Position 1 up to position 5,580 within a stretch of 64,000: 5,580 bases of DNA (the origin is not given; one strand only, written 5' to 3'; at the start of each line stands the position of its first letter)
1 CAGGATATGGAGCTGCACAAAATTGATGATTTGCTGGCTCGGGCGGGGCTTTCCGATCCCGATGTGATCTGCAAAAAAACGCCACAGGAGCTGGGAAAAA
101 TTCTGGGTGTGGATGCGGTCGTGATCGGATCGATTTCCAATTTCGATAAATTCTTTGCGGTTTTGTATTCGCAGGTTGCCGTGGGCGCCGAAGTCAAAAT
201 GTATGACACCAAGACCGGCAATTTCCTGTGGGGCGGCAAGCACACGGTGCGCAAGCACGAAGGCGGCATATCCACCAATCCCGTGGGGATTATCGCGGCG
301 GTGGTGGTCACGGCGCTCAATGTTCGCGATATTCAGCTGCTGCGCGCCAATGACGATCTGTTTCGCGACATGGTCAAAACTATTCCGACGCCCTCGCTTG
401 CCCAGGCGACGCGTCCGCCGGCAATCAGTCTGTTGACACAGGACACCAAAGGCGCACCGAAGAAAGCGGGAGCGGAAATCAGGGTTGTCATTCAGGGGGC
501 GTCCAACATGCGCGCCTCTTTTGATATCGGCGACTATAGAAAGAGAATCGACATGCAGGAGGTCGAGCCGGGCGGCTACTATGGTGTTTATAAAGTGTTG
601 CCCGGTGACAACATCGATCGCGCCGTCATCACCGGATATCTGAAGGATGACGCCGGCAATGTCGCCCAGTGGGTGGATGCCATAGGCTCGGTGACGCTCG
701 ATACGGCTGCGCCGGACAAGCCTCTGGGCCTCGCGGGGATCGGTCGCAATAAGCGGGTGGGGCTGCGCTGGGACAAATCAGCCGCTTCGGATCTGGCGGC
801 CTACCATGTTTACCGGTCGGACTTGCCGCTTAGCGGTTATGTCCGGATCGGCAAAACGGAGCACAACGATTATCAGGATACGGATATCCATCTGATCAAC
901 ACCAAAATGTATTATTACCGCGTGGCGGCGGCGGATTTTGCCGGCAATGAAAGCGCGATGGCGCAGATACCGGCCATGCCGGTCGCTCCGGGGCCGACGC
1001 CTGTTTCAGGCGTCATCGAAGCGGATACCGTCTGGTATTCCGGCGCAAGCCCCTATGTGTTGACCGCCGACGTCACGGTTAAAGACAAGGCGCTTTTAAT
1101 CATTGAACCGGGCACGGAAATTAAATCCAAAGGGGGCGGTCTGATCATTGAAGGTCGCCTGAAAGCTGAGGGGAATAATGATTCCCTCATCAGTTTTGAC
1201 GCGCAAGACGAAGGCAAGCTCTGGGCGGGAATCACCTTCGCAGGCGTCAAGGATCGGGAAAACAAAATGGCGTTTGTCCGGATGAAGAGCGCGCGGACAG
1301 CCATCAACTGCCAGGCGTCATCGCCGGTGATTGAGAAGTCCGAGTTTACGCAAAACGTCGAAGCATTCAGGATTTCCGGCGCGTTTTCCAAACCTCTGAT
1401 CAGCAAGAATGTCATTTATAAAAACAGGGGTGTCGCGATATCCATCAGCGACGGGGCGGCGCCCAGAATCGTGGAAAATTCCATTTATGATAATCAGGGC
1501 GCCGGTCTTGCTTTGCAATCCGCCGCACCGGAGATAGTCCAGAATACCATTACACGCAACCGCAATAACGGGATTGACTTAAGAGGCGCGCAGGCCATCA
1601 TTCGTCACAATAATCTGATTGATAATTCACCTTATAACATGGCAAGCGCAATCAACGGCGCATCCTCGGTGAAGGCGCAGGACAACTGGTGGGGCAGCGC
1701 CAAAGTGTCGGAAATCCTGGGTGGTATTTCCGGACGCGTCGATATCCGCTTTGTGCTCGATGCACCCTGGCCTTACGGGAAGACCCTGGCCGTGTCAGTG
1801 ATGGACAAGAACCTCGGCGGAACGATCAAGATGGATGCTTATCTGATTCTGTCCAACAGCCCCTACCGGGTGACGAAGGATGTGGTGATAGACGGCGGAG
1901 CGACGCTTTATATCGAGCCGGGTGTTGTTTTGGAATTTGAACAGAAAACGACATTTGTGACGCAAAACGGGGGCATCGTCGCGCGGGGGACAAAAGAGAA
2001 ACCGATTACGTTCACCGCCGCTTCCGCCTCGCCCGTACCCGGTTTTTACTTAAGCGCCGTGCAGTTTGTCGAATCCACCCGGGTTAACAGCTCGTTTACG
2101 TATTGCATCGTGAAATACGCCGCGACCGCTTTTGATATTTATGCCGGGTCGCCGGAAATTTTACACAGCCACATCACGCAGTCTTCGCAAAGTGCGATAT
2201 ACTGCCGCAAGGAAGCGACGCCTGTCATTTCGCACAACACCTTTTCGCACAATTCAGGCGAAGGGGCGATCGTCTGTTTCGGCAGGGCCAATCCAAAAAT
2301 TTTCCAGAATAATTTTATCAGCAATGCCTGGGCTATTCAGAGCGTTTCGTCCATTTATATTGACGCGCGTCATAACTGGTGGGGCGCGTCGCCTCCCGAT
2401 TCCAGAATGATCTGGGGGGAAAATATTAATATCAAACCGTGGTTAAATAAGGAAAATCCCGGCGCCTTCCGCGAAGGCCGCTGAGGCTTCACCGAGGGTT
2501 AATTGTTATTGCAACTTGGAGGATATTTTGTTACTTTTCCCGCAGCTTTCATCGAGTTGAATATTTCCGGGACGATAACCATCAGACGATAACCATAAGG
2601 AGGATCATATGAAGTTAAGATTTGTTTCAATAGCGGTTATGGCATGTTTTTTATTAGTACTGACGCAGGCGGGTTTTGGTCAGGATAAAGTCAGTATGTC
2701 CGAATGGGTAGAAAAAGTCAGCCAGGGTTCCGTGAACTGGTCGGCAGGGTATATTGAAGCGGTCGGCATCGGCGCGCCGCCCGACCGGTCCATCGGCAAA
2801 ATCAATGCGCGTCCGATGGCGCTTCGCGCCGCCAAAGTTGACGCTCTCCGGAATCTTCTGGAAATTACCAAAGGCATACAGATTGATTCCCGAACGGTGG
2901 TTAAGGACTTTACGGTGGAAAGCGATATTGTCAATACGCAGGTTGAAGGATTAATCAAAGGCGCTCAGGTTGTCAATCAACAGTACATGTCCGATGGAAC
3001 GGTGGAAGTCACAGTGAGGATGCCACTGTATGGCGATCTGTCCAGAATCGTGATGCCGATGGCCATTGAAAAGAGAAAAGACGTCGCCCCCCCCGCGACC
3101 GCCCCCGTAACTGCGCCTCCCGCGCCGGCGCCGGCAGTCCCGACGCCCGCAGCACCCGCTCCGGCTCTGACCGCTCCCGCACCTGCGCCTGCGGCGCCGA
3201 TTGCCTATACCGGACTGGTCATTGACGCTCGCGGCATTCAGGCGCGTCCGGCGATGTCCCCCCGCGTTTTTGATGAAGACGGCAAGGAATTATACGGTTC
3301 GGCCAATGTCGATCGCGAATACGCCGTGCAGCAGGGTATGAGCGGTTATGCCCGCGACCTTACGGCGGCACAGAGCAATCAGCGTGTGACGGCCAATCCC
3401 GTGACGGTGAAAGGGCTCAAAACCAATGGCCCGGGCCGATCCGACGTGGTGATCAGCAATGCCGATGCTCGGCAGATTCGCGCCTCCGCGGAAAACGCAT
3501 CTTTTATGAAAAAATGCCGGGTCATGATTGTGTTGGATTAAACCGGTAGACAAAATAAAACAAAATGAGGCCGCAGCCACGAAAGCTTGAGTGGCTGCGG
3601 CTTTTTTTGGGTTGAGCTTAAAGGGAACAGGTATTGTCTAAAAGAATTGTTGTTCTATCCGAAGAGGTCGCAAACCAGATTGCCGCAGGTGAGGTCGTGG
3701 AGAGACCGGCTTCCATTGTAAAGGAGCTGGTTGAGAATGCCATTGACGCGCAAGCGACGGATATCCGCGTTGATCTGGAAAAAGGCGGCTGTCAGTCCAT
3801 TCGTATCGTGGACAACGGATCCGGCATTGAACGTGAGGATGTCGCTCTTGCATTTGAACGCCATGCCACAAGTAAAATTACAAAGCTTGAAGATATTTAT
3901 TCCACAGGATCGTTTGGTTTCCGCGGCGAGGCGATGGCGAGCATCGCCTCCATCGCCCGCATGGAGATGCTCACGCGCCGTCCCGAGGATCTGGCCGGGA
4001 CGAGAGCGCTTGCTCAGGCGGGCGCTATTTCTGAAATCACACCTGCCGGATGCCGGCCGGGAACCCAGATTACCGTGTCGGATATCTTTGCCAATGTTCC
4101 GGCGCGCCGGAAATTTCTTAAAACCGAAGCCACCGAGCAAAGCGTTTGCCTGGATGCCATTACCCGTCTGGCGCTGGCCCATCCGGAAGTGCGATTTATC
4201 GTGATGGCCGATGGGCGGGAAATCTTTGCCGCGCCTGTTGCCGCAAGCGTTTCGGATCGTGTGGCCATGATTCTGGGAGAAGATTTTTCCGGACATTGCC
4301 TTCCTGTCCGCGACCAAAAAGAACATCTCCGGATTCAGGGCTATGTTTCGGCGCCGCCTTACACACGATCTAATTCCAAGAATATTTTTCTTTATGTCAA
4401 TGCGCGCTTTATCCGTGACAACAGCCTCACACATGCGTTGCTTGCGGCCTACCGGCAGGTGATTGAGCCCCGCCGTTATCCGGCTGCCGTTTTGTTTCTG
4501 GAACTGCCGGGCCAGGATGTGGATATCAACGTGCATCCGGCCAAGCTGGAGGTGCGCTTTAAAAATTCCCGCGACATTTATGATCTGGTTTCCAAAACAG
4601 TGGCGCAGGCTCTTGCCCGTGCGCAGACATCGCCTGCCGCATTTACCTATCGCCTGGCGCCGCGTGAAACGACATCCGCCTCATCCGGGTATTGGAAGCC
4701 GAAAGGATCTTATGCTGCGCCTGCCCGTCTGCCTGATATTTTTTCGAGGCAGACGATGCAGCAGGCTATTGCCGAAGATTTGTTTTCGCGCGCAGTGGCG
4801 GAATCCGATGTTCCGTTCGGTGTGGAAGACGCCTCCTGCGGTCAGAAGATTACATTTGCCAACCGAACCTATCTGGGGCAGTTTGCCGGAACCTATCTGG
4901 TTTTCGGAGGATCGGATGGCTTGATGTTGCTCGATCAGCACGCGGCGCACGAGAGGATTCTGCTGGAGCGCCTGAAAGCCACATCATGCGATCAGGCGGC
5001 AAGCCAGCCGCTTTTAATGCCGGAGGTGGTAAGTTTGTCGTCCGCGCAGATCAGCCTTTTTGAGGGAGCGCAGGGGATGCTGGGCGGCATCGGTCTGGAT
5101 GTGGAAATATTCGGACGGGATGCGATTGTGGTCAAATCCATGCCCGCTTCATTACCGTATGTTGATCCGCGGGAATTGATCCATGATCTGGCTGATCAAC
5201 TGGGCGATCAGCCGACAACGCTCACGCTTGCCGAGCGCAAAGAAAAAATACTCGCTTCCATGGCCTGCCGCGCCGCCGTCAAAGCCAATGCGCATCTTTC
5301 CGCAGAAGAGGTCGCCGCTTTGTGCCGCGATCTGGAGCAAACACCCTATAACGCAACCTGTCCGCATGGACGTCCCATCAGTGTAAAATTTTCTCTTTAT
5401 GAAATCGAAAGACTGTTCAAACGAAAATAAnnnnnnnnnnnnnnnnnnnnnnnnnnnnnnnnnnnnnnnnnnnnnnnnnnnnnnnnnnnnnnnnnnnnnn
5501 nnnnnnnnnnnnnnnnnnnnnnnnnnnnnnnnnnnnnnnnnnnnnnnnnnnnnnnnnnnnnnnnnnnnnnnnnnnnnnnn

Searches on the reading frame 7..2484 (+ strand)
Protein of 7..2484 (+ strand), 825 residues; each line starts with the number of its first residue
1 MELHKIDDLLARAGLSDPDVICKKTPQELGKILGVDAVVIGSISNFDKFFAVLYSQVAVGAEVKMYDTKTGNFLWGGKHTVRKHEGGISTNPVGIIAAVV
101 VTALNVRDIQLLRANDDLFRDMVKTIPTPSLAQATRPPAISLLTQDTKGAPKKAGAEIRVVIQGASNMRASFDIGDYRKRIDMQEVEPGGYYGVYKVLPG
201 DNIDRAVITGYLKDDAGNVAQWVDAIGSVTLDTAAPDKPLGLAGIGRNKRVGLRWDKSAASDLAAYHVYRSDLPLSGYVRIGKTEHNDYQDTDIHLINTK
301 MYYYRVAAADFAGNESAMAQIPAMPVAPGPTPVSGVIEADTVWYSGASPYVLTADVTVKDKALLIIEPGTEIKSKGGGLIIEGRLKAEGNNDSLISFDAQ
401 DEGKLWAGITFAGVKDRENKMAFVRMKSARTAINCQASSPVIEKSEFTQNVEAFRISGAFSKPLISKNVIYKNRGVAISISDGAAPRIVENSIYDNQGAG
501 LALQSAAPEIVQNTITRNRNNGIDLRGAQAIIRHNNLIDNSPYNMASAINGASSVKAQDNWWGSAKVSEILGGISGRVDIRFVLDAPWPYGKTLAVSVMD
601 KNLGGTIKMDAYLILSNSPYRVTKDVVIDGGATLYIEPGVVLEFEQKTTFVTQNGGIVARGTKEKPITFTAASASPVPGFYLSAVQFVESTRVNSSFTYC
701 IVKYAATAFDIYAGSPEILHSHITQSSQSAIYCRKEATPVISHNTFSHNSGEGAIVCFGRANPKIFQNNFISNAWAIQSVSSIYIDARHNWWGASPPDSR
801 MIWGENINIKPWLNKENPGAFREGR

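Call 43: search_protein_families(library=pfam, proteins=[window:7-2484:+], max_evalue=0.00001)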
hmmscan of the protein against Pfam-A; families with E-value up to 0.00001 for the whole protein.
window:7-2484:+ (825 aa): 3 families
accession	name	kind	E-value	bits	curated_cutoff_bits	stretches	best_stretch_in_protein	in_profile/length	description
PF13229.12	Beta_helix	-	1.1e-23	84.1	25.9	2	429-560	22-156/158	Right handed beta helix region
PF05048.19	NosD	-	2.8e-14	53.5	23.6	1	418-549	48-181/212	Periplasmic copper-binding protein (NosD)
PF05643.16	GNA1162-like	-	1.7e-12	47.7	25.9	1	6-104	53-149/185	Putative lipoprotein GNA1162-like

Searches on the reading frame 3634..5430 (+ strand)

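Call 43: search_protein_families(library=pfam, proteins=[window:3634-5430:+], max_evalue=0.00001)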
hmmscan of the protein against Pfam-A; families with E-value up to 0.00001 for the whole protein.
window:3634-5430:+ (598 aa): 4 families
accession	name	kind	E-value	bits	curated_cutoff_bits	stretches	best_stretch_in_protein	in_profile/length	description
PF01119.25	DNA_mis_repair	-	1.6e-37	128.2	26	1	211-327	2-118/119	DNA mismatch repair protein, C-terminal domain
PF08676.16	MutL_C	-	1.7e-37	128.7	25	1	414-555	1-142/142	MutL C terminal dimerisation domain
PF13589.12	HATPase_c_3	-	9.1e-13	48.9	25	1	26-119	4-97/137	Histidine kinase-, DNA gyrase B-, and HSP90-like ATPase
PF02518.31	HATPase_c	-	2.6e-10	41.1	26.4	1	23-98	4-76/111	Histidine kinase-, DNA gyrase B-, and HSP90-like ATPase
